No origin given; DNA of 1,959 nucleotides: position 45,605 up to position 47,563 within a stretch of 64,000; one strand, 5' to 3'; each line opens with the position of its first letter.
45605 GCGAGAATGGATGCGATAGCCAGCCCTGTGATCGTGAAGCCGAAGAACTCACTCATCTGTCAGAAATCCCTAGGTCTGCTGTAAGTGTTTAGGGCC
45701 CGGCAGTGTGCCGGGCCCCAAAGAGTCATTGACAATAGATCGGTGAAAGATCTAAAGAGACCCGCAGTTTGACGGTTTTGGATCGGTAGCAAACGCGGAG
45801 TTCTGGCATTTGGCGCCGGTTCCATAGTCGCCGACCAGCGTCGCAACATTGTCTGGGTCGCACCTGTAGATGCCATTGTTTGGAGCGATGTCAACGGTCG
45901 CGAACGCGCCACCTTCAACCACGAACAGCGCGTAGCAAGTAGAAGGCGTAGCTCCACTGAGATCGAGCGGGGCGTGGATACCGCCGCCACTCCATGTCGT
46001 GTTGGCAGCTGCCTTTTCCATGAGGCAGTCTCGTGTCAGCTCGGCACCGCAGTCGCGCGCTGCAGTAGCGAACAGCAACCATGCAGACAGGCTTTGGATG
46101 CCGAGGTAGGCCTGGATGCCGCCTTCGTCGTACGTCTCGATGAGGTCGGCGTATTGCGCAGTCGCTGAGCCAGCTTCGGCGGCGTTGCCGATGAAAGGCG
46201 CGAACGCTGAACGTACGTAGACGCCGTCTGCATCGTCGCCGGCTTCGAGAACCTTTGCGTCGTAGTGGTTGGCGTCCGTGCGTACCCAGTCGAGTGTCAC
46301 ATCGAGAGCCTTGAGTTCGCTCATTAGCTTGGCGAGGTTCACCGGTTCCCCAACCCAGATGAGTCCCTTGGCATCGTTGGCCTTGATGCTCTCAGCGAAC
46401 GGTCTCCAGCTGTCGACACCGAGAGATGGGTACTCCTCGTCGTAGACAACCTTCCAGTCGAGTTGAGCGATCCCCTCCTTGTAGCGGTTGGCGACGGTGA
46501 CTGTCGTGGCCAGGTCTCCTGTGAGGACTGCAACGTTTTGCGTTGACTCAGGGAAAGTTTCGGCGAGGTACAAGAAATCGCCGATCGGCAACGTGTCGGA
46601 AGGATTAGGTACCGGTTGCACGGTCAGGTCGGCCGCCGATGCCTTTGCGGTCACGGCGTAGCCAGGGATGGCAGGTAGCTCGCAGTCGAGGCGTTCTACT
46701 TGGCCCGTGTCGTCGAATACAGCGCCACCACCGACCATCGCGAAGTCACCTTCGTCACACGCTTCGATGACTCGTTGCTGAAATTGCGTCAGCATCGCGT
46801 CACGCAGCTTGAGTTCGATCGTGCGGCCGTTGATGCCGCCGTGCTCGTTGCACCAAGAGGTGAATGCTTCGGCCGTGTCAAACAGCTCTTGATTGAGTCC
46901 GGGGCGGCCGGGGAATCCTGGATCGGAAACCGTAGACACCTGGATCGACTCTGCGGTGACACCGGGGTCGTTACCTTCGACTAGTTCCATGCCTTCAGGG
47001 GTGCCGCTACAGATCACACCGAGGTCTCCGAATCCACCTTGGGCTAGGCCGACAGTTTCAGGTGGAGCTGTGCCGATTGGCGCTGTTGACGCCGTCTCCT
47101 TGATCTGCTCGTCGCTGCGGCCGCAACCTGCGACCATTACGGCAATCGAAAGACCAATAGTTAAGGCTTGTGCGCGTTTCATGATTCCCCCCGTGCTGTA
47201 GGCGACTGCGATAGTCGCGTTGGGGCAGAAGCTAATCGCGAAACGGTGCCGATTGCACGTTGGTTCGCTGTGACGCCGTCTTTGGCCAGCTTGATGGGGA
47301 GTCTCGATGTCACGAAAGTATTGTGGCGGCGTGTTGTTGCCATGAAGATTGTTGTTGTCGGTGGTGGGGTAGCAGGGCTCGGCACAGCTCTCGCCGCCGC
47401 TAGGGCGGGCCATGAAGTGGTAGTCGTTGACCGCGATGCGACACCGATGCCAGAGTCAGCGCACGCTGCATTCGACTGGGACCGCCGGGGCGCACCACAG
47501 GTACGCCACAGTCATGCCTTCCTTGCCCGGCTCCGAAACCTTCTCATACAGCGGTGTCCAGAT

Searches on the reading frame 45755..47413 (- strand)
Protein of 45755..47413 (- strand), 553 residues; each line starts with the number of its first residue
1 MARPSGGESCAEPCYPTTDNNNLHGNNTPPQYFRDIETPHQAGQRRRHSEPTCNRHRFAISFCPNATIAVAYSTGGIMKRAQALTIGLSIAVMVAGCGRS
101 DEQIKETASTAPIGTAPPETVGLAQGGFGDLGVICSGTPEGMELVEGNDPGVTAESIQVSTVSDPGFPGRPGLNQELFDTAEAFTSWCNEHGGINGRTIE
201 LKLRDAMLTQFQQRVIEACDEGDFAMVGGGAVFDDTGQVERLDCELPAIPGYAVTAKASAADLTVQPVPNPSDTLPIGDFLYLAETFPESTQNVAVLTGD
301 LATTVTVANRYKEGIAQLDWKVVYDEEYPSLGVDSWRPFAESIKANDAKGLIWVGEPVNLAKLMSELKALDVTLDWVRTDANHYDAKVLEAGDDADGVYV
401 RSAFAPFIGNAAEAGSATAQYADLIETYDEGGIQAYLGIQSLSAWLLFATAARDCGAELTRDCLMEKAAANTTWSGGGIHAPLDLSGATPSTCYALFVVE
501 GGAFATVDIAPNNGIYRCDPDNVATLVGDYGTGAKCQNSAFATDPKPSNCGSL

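Call 71: search_protein_families(library=pfam, max_evalue=0.01, proteins=[window:45755-47413:-])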
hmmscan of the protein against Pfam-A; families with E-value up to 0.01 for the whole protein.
window:45755-47413:- (553 aa): 1 family
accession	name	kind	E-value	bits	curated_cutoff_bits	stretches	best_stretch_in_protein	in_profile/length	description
PF13458.12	Peripla_BP_6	-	7.1e-20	72.4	31.7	1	179-502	23-342/343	Periplasmic binding protein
